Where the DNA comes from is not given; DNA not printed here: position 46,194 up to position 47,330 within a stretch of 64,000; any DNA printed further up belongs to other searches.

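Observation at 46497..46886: CheD split by an inserted ~130-aa pseudo-receiver (CheY-like) domain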

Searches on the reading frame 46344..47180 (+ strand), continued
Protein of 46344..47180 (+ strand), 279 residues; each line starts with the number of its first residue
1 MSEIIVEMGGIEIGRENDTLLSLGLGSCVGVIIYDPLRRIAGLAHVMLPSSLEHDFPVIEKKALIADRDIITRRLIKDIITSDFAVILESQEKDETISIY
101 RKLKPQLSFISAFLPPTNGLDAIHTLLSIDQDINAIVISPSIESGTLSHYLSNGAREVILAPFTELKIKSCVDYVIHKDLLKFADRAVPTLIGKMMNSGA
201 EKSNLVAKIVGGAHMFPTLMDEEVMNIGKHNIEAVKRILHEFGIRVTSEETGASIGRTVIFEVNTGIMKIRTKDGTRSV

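Call 21: predict_structure(alignment_id=A2)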
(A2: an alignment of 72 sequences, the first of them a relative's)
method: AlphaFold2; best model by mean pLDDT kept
length: 279 residues; sequences in the alignment: 72
mean_pLDDT: 92.8   pTM: 0.91
mean pLDDT of the five models: 92.8, 92.6, 92.1, 90.7, 90.1
residues with pLDDT >= 90: 231; 70-90: 36; 50-70: 12; < 50: 0
segments of 3 or more residues with pLDDT < 50: none
pLDDT, mean of each block of 10 residues (from residue 1): 93 96 95 98 97 83 97 97 92 97 96 89 93 94 82 94 96 94 98 97 98 74 74 98 97 90 97 94
secondary structure, 60 per line:
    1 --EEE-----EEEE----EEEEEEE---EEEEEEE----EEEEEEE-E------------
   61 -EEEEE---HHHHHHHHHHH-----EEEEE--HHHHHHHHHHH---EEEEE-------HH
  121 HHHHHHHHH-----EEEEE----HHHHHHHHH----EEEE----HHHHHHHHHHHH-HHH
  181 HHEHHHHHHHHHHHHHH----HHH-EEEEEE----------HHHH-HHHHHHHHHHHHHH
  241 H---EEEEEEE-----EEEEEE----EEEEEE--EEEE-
elements in order: E3-5 E11-14 E19-25 E29-35 E40-46 E62-66 H70-80 E86-90 H93-103 E107-111 H119-129 E135-139 H144-152 E157-160 H165-176 H178-182 H184-197 E206-211 H222-225 H227-241 E245-251 E257-262 E267-272 E275-278

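Call 27: fold_search(model_id=the predicted structure, library=pdb)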
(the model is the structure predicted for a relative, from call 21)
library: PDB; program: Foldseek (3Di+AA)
matches with E <= 10: 1895; with E <= 0.001: 573
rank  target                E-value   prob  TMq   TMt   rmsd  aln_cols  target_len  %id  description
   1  2f9z_C                1.7e-14  1.00  0.49  0.88   6.3       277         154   21  Complex between the chemotaxis deamidase CheD and the chemotaxis phosphatase CheC from Thermotoga maritima (released 2006-06-06)
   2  1tmy                  3.7e-09  1.00  0.39  0.89   1.9       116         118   29  CHEY FROM THERMOTOGA MARITIMA (APO-I) (released 1997-11-19)
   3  4iga_A                5.0e-09  1.00  0.39  0.90   1.8       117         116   28  The crystal structure of an activated Thermotoga maritima CheY with N-terminal region of FliM (released 2013-04-24)
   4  4qyw                  5.0e-09  1.00  0.36  0.81   2.6       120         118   28  Structure of phosphono-CheY from T.maritima (released 2015-08-19)
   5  6c40_B                5.6e-09  1.00  0.40  0.90   1.5       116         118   29  CheY41PyTyrD54K from Thermotoga maritima (released 2018-10-17)
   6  1nxp                  1.7e-08  1.00  0.39  0.89   1.9       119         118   18  MicArec pH4.5 (released 2004-02-17)
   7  8fk2_A                2.0e-08  1.00  0.39  0.86   1.8       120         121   21  The N-terminal VicR from Streptococcus mutans (released 2023-10-25)
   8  5m7o_A                2.3e-08  1.00  0.41  0.26   2.5       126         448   17  Crystal structure of NtrX from Brucella abortus processed with the CrystalDirect automated mounting and cryo-cooling t (released 2017-01-25)
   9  2a9o                  2.9e-08  1.00  0.39  0.90   1.7       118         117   19  Crystal structures of an activated YycF homologue, the essential response regulator from S.pneumoniae in complex with Be (released 2006-09-26)
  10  6ifh                  3.9e-08  1.00  0.40  0.90   1.6       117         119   16  Unphosphorylated Spo0F from Paenisporosarcina sp. TG-14 (released 2019-01-16)
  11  4d6y_A                4.2e-08  1.00  0.40  0.88   1.7       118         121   17  Crystal structure of the receiver domain of NtrX from Brucella abortus in complex with beryllofluoride and magnesium (released 2015-07-08)
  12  5m7p_B                4.4e-08  1.00  0.40  0.26   2.8       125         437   18  Crystal structure of NtrX from Brucella abortus in complex with ADP processed with the CrystalDirect automated mountin (released 2017-01-25)
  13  1pey_C                5.0e-08  1.00  0.39  0.85   1.9       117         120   20  Crystal structure of the Response Regulator Spo0F complexed with Mn2+ (released 2004-05-18)
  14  1srr_C                5.6e-08  1.00  0.39  0.85   1.9       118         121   19  CRYSTAL STRUCTURE OF A PHOSPHATASE RESISTANT MUTANT OF SPORULATION RESPONSE REGULATOR SPO0F FROM BACILLUS SUBTILIS (released 1997-04-21)
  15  8xat_A                5.6e-08  1.00  0.39  0.57  11.6       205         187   14  Crystal structure of AtARR1(RD-DBD) (released 2024-01-24)
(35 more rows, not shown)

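Call 31: find_encoding_contigs(protein=P0017, flank=10000, max_places=2)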
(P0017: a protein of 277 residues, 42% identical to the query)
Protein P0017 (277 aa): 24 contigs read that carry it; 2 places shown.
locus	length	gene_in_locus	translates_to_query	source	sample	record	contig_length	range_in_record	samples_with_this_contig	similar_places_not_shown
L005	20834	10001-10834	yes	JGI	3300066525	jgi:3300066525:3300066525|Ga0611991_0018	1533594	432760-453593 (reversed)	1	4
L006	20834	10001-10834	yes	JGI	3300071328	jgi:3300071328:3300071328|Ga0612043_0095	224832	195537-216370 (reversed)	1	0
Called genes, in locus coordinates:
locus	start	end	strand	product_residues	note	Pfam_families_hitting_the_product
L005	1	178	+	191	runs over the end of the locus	-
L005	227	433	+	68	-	-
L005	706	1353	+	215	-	PF01047:MarR (weak), PF08100:Dimerisation (weak), PF12802:MarR_2 (faint), PF25212:HVO_A0114 (weak), PF01022:HTH_5, PF12840:HTH_20 (weak), PF17782:WHD_DprA (weak)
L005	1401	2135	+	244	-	-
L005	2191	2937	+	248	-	-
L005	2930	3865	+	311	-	-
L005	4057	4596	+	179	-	-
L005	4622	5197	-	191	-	-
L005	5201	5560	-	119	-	PF00072:Response_reg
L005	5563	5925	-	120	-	PF00072:Response_reg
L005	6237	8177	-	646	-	PF01627:Hpt, PF07194:P2 (weak), PF02895:H-kinase_dim, PF02518:HATPase_c, PF01584:CheW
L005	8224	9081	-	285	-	PF00072:Response_reg, PF01339:CheB_methylest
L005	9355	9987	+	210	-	PF04509:CheC, PF13690:CheX (weak)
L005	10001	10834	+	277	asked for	PF00072:Response_reg (weak), PF03975:CheD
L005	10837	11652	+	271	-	PF03705:CheR_N, PF01739:CheR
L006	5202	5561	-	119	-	PF00072:Response_reg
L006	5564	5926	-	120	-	PF00072:Response_reg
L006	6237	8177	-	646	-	PF01627:Hpt, PF07194:P2, PF02895:H-kinase_dim, PF02518:HATPase_c, PF01584:CheW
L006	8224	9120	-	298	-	PF00072:Response_reg, PF01339:CheB_methylest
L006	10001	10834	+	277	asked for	PF00072:Response_reg (weak), PF03975:CheD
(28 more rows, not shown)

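Call 32: search_protein_representatives(protein=window:46344-47180:+)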
Query: 279 residues. Proteins with E-value up to 0.001 (for the whole library): 6618; up to 1e-10: 1755; up to 1e-30: 18. The best 150 are listed.
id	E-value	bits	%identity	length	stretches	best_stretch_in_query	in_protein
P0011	4.3e-79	282.3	47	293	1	5-278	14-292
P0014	5.1e-74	265.7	47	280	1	1-277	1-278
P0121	5.2e-62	226.3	43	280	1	2-278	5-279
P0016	6.3e-62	226.1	43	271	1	3-277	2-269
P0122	3.3e-53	197.5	39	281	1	2-278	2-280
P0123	9.8e-48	179.5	36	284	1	1-275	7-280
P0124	3.7e-47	177.7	46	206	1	82-277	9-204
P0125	9.0e-45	169.8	35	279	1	2-278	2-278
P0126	5.7e-44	167.2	35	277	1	1-278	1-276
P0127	3.2e-42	161.5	51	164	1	1-164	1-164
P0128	4.5e-40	154.4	33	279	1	1-276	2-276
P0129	6.5e-40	153.9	34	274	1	3-277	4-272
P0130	6.5e-38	147.4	32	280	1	3-272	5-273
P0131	4.0e-37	144.8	31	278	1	1-278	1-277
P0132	3.0e-36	141.9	52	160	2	178-278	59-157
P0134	4.4e-32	128.2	34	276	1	3-278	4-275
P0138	1.7e-29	119.8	44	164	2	178-276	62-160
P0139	8.7e-29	117.5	45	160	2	181-277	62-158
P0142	2.8e-28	115.8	45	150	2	179-273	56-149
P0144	1.4e-27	113.5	45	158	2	179-277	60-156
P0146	2.1e-27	112.9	42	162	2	180-276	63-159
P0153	1.1e-25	107.3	46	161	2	181-274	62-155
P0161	7.7e-25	104.5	45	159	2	182-277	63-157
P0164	9.2e-25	104.3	41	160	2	182-273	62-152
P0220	2.9e-22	96.1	31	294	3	182-269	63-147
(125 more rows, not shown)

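Call 34: list_cluster_members(proteins=[P0121, P0122, P0123, P0125, P0126, P0128, P0130, P0131, P0134, P0220])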
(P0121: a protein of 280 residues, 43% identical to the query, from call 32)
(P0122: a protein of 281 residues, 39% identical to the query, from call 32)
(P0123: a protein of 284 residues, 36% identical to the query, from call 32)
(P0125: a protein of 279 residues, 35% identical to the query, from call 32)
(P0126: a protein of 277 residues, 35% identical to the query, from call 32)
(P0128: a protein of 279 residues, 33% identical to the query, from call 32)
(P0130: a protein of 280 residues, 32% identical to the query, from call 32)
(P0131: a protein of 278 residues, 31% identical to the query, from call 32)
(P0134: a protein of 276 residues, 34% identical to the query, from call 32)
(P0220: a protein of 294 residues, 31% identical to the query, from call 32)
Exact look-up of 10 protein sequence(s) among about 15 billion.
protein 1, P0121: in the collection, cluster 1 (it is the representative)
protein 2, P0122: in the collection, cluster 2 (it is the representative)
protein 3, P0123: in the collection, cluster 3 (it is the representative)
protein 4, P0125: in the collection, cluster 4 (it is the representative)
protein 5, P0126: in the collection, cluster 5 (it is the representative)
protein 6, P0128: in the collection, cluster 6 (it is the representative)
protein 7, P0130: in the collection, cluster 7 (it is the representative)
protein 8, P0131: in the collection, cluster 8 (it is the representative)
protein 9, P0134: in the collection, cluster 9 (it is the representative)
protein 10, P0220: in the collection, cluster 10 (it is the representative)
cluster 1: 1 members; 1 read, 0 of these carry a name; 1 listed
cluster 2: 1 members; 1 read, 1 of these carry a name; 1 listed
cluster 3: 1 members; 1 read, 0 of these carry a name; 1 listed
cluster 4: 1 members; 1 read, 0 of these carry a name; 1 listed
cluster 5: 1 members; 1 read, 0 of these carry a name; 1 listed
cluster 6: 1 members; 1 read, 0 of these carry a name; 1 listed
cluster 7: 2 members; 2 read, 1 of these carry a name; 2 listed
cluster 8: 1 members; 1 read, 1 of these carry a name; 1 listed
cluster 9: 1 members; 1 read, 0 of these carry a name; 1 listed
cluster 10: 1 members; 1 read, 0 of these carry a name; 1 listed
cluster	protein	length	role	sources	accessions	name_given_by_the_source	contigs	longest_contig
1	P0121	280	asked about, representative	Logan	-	-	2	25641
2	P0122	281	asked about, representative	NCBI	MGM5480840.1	MAG: chemotaxis protein CheD [Nanobdellota archaeon]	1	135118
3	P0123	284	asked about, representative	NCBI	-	-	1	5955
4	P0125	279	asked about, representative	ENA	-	-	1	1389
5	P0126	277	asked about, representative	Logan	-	-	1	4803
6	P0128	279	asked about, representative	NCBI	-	-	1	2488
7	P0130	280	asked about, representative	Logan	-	-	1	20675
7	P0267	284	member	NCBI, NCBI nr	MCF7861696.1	chemotaxis protein CheD [Candidatus Woesearchaeota archaeon]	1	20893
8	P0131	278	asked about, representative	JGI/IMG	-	chemotaxis receptor (MCP) glutamine deamidase CheD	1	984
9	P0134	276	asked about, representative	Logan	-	-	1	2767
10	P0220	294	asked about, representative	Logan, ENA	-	-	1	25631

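Call 40: find_encoding_contigs(protein=P0002, flank=10000, max_places=2)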
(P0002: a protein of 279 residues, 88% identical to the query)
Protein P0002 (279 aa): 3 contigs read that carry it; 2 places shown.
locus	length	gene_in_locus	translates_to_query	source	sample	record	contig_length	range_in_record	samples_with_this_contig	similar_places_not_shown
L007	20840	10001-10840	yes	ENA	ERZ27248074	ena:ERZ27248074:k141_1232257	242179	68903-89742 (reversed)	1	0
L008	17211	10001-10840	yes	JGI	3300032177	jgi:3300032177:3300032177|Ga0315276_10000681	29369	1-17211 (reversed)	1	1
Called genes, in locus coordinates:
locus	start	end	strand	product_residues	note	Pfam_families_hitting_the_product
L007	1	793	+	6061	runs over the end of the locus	PF01835:MG2 (faint), PF19077:Big_13 (faint), PF17957:Big_7 (faint), PF10102:DUF2341, PF07705:CARDB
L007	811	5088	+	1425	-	-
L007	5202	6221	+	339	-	PF00072:Response_reg, PF01339:CheB_methylest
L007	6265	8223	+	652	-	PF01627:Hpt, PF07194:P2, PF02895:H-kinase_dim, PF02518:HATPase_c, PF01584:CheW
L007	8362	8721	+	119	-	PF00072:Response_reg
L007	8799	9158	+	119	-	PF00072:Response_reg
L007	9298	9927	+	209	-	PF04509:CheC, PF13690:CheX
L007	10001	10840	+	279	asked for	PF00072:Response_reg, PF03975:CheD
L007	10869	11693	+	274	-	PF03705:CheR_N (weak), PF01739:CheR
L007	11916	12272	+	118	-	-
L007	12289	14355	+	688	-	PF17201:Cache_3-Cache_2, PF17203:sCache_3_2, PF17202:sCache_3_3, PF02743:dCache_1, PF08269:dCache_2, PF17200:sCache_2, PF00672:HAMP (faint), PF00015:MCPsignal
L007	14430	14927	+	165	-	PF01584:CheW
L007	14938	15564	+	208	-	PF04509:CheC (weak)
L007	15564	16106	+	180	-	PF24336:DUF7504, PF06745:ATPase (weak)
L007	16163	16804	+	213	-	PF00702:Hydrolase, PF13419:HAD_2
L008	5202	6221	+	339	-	PF00072:Response_reg, PF01339:CheB_methylest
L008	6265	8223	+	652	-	PF01627:Hpt, PF07194:P2, PF02895:H-kinase_dim, PF02518:HATPase_c, PF01584:CheW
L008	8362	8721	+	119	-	PF00072:Response_reg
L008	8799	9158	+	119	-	PF00072:Response_reg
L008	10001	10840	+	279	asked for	PF00072:Response_reg, PF03975:CheD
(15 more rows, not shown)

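Call 41: find_encoding_contigs(protein=P0003, flank=3000, max_places=1)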
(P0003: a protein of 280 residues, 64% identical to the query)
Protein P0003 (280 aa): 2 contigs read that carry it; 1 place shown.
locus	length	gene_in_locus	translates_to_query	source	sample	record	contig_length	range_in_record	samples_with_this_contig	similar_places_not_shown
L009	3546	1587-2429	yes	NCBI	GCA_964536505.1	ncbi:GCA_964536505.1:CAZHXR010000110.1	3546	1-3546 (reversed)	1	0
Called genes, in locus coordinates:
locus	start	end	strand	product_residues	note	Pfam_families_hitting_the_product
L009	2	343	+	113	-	?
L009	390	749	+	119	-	PF00072:Response_reg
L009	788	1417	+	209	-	PF04509:CheC, PF13690:CheX, PF04509:CheC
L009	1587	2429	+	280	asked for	PF00072:Response_reg (weak), PF03975:CheD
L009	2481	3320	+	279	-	PF01739:CheR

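Call 46: search_protein_families(library=pfam, alignment_id=A5, max_evalue=0.01)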
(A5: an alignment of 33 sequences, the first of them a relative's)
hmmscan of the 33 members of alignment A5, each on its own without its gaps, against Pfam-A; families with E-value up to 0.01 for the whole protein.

A. member 1, P0001 (279 aa): 2 families
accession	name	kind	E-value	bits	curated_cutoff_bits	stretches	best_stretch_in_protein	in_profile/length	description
PF03975.18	CheD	-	1.7e-28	99.3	25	1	180-272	16-108/108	CheD chemotactic sensory transduction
PF00072.30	Response_reg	-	4.2e-08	33.8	30.2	1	64-170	2-108/111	Response regulator receiver domain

B. families by the number of members that match (of 33 scanned): 4 families
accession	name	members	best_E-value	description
PF03975.18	CheD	33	1.8e-51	CheD chemotactic sensory transduction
PF00072.30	Response_reg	21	2.1e-24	Response regulator receiver domain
PF09719.15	C_GCAxxG_C_C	1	9.3e-07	Putative redox-active protein (C_GCAxxG_C_C)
PF11350.14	DUF3152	1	6.7e-05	Protein of unknown function (DUF3152)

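Call 47: list_cluster_members(proteins=[P0132, P0019, P0138, P0144, P0146, P0142, P0164, P0161, P0139, P0153])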
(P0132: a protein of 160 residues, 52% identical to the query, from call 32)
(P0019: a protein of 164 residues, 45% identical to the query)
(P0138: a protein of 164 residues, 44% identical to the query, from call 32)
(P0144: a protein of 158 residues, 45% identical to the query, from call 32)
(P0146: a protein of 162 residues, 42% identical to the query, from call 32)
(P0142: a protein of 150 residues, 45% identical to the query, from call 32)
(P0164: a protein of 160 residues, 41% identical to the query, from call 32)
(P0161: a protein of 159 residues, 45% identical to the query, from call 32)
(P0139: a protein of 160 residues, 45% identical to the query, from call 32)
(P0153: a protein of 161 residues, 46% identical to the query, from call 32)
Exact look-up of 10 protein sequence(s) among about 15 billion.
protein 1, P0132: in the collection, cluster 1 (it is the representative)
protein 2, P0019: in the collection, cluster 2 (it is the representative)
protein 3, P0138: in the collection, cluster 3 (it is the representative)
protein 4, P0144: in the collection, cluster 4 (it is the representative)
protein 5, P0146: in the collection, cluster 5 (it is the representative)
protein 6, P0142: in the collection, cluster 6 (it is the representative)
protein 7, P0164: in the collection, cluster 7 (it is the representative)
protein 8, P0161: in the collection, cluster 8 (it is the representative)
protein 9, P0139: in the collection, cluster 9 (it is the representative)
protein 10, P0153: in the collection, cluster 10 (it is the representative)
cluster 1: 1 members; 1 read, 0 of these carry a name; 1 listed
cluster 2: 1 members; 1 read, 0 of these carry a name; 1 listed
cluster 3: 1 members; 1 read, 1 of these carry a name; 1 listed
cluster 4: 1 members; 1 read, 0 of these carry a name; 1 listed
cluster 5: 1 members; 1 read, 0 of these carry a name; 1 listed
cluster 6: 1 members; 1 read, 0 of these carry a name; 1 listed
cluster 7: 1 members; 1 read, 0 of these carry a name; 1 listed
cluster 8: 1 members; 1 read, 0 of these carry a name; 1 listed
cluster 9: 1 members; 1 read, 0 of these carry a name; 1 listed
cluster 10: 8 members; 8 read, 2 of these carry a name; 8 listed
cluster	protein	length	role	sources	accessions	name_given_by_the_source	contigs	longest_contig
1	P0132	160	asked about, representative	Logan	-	-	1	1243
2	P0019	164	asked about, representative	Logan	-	-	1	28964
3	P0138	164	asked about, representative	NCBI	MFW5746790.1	MAG: chemotaxis protein CheD [Nanoarchaeota archaeon]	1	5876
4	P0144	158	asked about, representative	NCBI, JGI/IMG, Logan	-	-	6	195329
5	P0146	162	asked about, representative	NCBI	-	-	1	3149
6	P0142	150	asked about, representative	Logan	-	-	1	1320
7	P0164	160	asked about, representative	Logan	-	-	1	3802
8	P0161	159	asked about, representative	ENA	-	-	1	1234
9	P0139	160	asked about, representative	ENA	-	-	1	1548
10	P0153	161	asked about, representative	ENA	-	-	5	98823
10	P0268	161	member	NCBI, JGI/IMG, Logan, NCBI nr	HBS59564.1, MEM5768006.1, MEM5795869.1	MAG: chemotaxis protein CheD [Bacillota bacterium] | chemotaxis protein CheD [Bacillota bacterium]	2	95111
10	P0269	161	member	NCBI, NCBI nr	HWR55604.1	MAG TPA: chemotaxis protein CheD [Negativicutes bacterium] | chemotaxis protein CheD [Negativicutes bacterium]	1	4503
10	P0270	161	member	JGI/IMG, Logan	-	-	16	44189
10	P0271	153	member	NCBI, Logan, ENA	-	-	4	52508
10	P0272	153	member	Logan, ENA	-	-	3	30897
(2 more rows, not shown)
